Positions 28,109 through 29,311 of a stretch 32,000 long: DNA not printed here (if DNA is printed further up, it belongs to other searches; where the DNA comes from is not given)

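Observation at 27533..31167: Three-gene envelope cluster combining three different sorting signals: PEP-CTERM, prepilin-type and Sec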

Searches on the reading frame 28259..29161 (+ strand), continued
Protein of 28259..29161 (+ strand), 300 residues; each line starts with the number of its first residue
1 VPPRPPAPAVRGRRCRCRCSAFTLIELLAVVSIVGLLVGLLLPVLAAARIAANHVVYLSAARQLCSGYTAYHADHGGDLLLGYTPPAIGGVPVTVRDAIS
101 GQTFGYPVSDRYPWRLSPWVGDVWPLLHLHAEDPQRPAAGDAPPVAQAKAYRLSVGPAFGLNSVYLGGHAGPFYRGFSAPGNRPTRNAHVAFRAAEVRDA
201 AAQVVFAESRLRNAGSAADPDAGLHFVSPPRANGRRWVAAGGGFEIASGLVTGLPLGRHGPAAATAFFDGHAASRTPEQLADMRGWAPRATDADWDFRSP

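Call 27: search_protein_families(library=pfam, proteins=[L087:8938-9897:+, L087:7273-8022:+, L087:9963-10412:+, L086:7008-7718:+, L088:7175-7930:+], max_evalue=1)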
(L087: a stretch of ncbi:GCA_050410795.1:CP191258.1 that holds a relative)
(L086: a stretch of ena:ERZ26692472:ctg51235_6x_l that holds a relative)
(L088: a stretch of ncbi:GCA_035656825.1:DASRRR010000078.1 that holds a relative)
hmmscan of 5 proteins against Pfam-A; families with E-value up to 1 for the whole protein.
L087:8938-9897:+ (319 aa): 1 family
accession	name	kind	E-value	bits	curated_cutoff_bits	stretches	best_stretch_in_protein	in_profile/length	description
PF01903.22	CbiX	-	0.00036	21.2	22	1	41-97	5-64/106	CbiX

L087:7273-8022:+ (249 aa): 0 families

L087:9963-10412:+ (149 aa): 2 families
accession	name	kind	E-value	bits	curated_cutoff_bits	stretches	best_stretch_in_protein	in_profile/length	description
PF05425.18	CopD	-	1e-09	39.1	32.1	1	43-139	3-102/105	Copper resistance protein D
PF10027.14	DUF2269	-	0.00019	21.9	28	1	5-79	3-81/150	Predicted integral membrane protein (DUF2269)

L086:7008-7718:+ (236 aa): 1 family
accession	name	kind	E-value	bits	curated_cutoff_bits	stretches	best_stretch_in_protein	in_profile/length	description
PF07589.16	PEP-CTERM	-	0.012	16.1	20.7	1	205-228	1-24/24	PEP-CTERM motif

L088:7175-7930:+ (251 aa): 0 families

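Call 50: search_protein_families(library=pfam, alignment_id=A1, max_evalue=1)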
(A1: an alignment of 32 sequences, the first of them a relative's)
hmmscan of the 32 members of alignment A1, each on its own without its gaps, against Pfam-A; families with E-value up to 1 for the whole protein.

A. member 1, P0121 (300 aa): 2 families
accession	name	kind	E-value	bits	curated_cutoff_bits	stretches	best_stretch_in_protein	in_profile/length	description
PF07963.17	N_methyl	-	5e-05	23.1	21.2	1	18-42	3-27/27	Prokaryotic N-terminal methylation motif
PF14654.11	Epiglycanin_C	-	0.088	13.4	27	1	22-68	19-65/91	Mucin, cleavage site, TM and cytoplasmic tail region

B. families by the number of members that match (of 32 scanned): 13 families
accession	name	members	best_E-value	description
PF07963.17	N_methyl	32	9.3e-10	Prokaryotic N-terminal methylation motif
PF07596.16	SBP_bac_10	3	0.019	Protein of unknown function (DUF1559)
PF11773.13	ComGE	3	0.14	Competence system putative prepilin ComGE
PF18590.6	IMP2_N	2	0.13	Immune Mapped Protein 2 (IMP2) N-terminal domain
PF14464.11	Prok-JAB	1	0.003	Prokaryotic homologs of the JAB domain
PF04819.17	DUF716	1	0.029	Family of unknown function (DUF716)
PF14654.11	Epiglycanin_C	1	0.088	Mucin, cleavage site, TM and cytoplasmic tail region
PF19609.4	DUF6114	1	0.1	Family of unknown function (DUF6114)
PF24418.1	DUF7550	1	0.15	Family of unknown function (DUF7550)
PF12224.13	Amidoligase_2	1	0.18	Putative amidoligase enzyme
PF08265.16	YL1_C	1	0.24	YL1 nuclear protein C-terminal domain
PF10873.13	CYYR1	1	0.51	Cysteine and tyrosine-rich protein 1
PF06403.16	Lamprin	1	0.65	Lamprin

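Call 51: search_protein_families(library=ncbifam, alignment_id=A1, max_evalue=1)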
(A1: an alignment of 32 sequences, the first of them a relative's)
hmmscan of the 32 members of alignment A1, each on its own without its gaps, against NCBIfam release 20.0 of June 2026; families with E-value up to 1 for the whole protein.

A. member 1, P0121 (300 aa): 7 families
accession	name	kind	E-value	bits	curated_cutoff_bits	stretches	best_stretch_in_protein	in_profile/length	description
TIGR02532.1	IV_pilin_GFxxxE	domain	0.00048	19.9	16.3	1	20-41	2-23/24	prepilin-type N-terminal cleavage/methylation domain-containing protein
TIGR01710.1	typeII_sec_gspG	equivalog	0.00068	19.7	88.85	1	21-52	2-33/134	type II secretion system major pseudopilin GspG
NF040999.1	pilin_ComGC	equivalog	0.0056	16.8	75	1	20-51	2-33/84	competence type IV pilus major pilin ComGC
NF041775.1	typeIV_PilA_Myxo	equivalog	0.0088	16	400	1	13-44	4-35/214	type IV pilin protein PilA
NF041013.1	T4P_ComGE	equivalog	0.011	15.8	49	1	19-46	3-30/83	competence type IV pilus minor pilin ComGE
TIGR02596.1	TIGR02596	subfamily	0.013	15.6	70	1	22-54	1-32/196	Verru_Chthon cassette protein D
TIGR01708.2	typeII_sec_gspH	equivalog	0.034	14.2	80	1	22-44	4-26/169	type II secretion system minor pseudopilin GspH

B. families by the number of members that match (of 32 scanned): 22 families
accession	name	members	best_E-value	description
TIGR01710.1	typeII_sec_gspG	32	1.3e-09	type II secretion system major pseudopilin GspG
NF040999.1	pilin_ComGC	32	4.8e-09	competence type IV pilus major pilin ComGC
NF041775.1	typeIV_PilA_Myxo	32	8.2e-09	type IV pilin protein PilA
NF041013.1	T4P_ComGE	32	4.8e-08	competence type IV pilus minor pilin ComGE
TIGR02532.1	IV_pilin_GFxxxE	32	5.4e-07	prepilin-type N-terminal cleavage/methylation domain-containing protein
TIGR01708.2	typeII_sec_gspH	32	1.8e-06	type II secretion system minor pseudopilin GspH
TIGR02596.1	TIGR02596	32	2.2e-05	Verru_Chthon cassette protein D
NF007862.0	PRK10574.1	31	6.2e-06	prepilin peptidase-dependent pilin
TIGR02599.1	TIGR02599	30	5e-05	Verru_Chthon cassette protein C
NF040982.1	ComGD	26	0.00013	competence type IV pilus minor pilin ComGD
NF047828.1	T3SSXpsI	24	0.00025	type II secretion system protein XpsI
NF007800.0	PRK10506.1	24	0.00045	prepilin peptidase-dependent protein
NF041002.1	pilin_ComGF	24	0.0061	competence type IV pilus minor pilin ComGF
TIGR01707.1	gspI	20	0.0011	type II secretion system minor pseudopilin GspI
TIGR01711.1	gspJ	14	0.0022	type II secretion system minor pseudopilin GspJ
TIGR04294.2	pre_pil_HX9DG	1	0.11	H-X9-DG-CTERM domain-containing protein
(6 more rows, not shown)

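Call 53: predict_structure(alignment_id=A1)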
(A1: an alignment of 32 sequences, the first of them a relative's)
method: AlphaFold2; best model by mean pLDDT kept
length: 300 residues; sequences in the alignment: 32
mean_pLDDT: 93.5   pTM: 0.86
mean pLDDT of the five models: 93.5, 93.3, 92.9, 92.6, 91.7
residues with pLDDT >= 90: 266; 70-90: 10; 50-70: 23; < 50: 1
segments of 3 or more residues with pLDDT < 50: none
pLDDT, mean of each block of 10 residues (from residue 1): 64 63 87 96 96 98 98 98 97 96 97 97 96 95 98 96 98 95 93 97 98 83 97 97 95 96 98 98 97 89
secondary structure, 60 per line:
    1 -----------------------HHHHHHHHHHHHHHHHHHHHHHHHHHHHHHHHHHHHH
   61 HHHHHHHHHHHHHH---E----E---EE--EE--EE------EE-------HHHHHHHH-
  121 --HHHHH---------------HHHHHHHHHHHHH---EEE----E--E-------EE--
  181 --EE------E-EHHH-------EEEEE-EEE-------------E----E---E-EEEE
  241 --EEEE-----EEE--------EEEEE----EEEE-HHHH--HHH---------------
elements in order: H24-74 H112-119 H123-127 H143-155 E159-161 E204-208 E210-212 E237-240 E243-246 E252-254 E263-267 E272-275 H277-280

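Call 58: fold_search(model_id=the predicted structure, library=pdb)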
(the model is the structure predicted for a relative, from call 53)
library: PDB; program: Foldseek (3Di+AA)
matches with E <= 10: 16; with E <= 0.001: 0
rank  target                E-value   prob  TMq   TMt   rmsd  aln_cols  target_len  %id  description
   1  3sok_A                7.6e-01  0.60  0.17  0.32   6.6        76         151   28  Dichelobacter nodosus pilin FimA (released 2011-11-02)
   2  9e71_BE               3.3e+00  0.01  0.07  0.09  14.7       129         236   10  Cryo-EM structure of the Pyrobaculum calidifontis 70S ribosome (released 2024-11-20)
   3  7x4q_A                4.2e+00  0.02  0.07  0.07  10.9        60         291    8  LpCdnE UTP Mg complex (released 2023-03-08)
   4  8tj2_A                4.5e+00  0.07  0.16  0.21   8.1       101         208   17  CryoEM structure of Myxococcus xanthus type IV pilus (released 2023-08-09)
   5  2zae_A                4.5e+00  0.03  0.11  0.24   8.0        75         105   15  Crystal structure of protein Ph1601p in complex with protein Ph1771p of archaeal ribonuclease P from Pyrococcus horiko (released 2008-10-14)
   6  2ki7_MODEL_1_A        5.1e+00  0.02  0.09  0.20   6.7        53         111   17  The solution structure of RPP29-RPP21 complex from Pyrococcus furiosus (released 2009-09-15)
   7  5ffn_A                6.9e+00  0.01  0.06  0.07  10.6        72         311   12  Complex of subtilase SubTY from Bacillus sp. TY145 with chymotrypsin inhibitor CI2A (released 2016-05-18)
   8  8c4x_A                7.4e+00  0.02  0.06  0.07   2.4        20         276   15  PAM Protease (released 2024-07-17)
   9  3muw_U                7.9e+00  0.01  0.07  0.09  10.5        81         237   10  Pseudo-atomic structure of the E2-E1 protein shell in Sindbis virus (released 2010-11-24)
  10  8tep_G                7.9e+00  0.00  0.06  0.04  12.2        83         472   16  Human cytomegalovirus portal vertex, virion configuration 1 (VC1) (released 2024-03-06)
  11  2gko                  8.4e+00  0.02  0.06  0.06   2.0        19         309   26  S41 Psychrophilic Protease (released 2007-05-01)
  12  3j0f_I                8.4e+00  0.01  0.08  0.06  10.6        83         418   10  Sindbis virion (released 2011-10-12)
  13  1v76_A                8.9e+00  0.02  0.11  0.27   8.1        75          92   15  Crystal Structure of Archaeal Ribonuclease P Protein Ph1771p from Pyrococcus horikoshii OT3 (released 2004-10-05)
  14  4rcr_H                8.9e+00  0.01  0.07  0.08  11.4        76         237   10  STRUCTURE OF THE REACTION CENTER FROM RHODOBACTER SPHAEROIDES R-26 AND 2.4.1: PROTEIN-COFACTOR (BACTERIOCHLOROPHYLL, B (released 1993-10-31)
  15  4lbq_B                9.5e+00  0.01  0.06  0.13   9.3        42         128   17  Crystal structure of mouse galectin-1 (released 2014-07-02)
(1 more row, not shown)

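Call 82: find_encoding_contigs(protein=P0154, flank=7000, max_places=1)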
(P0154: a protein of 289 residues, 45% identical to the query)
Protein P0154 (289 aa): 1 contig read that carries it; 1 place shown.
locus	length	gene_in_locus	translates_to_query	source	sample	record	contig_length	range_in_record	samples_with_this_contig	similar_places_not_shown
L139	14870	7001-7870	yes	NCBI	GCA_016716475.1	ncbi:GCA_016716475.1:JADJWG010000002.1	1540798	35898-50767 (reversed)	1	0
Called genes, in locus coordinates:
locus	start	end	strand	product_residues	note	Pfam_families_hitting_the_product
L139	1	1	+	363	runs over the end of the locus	PF00534:Glycos_transf_1 (weak), PF13692:Glyco_trans_1_4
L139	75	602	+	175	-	-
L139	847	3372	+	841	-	PF02861:Clp_N, PF05621:TniB (weak), PF00004:AAA, PF17871:AAA_lid_9, PF00004:AAA, PF07724:AAA_2, PF07728:AAA_5, PF10431:ClpB_D2-small, +9 more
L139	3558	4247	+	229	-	PF01126:Heme_oxygenase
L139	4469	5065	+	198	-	-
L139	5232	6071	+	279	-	PF00404:Dockerin_1 (weak)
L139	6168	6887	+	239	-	-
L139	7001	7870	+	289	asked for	PF07963:N_methyl (weak)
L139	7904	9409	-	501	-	-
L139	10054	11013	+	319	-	-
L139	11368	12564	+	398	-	PF01935:DUF87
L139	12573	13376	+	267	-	-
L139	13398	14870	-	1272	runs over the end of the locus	PF13360:PQQ_2 (weak)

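Call 83: find_encoding_contigs(protein=P0158, flank=7000, max_places=1)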
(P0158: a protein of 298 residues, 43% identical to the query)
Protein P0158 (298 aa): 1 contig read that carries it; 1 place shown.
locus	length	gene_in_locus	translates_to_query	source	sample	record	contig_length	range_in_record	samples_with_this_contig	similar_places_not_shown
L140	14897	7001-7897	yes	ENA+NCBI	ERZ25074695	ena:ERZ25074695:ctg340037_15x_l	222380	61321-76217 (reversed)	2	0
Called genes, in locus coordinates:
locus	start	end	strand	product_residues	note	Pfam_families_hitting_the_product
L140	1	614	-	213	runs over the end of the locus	-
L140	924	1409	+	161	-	-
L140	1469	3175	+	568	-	PF12773:DZR (faint)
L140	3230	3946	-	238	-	PF13521:AAA_28 (weak), PF02223:Thymidylate_kin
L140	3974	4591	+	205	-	PF13489:Methyltransf_23 (weak), PF13847:Methyltransf_31 (weak), PF13649:Methyltransf_25 (weak)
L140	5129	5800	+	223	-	-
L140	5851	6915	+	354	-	-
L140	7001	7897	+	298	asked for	PF07963:N_methyl (weak)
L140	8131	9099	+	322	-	PF20311:DUF6607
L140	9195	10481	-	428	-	PF00109:ketoacyl-synt (weak), PF02801:Ketoacyl-synt_C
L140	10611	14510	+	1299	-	PF02775:TPP_enzyme_C, PF01558:POR, PF20169:DUF6537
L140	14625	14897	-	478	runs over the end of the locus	PF00890:FAD_binding_2 (weak), PF01134:GIDA (faint), PF01262:AlaDh_PNT_C (faint), PF03486:HI0933_like (weak), PF07992:Pyr_redox_2, PF12831:FAD_oxidored, PF00070:Pyr_redox, PF02852:Pyr_redox_dim, +3 more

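Call 84: find_encoding_contigs(protein=P0165, flank=7000, max_places=1)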
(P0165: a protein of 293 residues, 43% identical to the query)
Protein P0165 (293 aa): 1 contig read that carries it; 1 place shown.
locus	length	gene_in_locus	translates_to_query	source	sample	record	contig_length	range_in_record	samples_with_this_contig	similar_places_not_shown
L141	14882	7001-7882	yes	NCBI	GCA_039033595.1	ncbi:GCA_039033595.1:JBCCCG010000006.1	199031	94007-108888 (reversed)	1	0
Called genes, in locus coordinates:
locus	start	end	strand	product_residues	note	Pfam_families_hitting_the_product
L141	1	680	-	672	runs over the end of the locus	PF05569:Peptidase_M56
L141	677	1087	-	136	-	PF03965:Penicillinase_R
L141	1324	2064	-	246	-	PF01370:Epimerase (weak), PF04321:RmlD_sub_bind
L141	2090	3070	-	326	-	PF00248:Aldo_ket_red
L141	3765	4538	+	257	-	-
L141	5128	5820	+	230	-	-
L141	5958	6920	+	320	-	-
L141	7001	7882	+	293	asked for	-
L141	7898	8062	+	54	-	-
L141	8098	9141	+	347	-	PF20311:DUF6607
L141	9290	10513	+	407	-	PF13191:AAA_16 (weak), PF07693:KAP_NTPase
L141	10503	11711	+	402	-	-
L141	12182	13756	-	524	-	PF02113:Peptidase_S13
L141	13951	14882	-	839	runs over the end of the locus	PF06452:CBM9_1, PF00144:Beta-lactamase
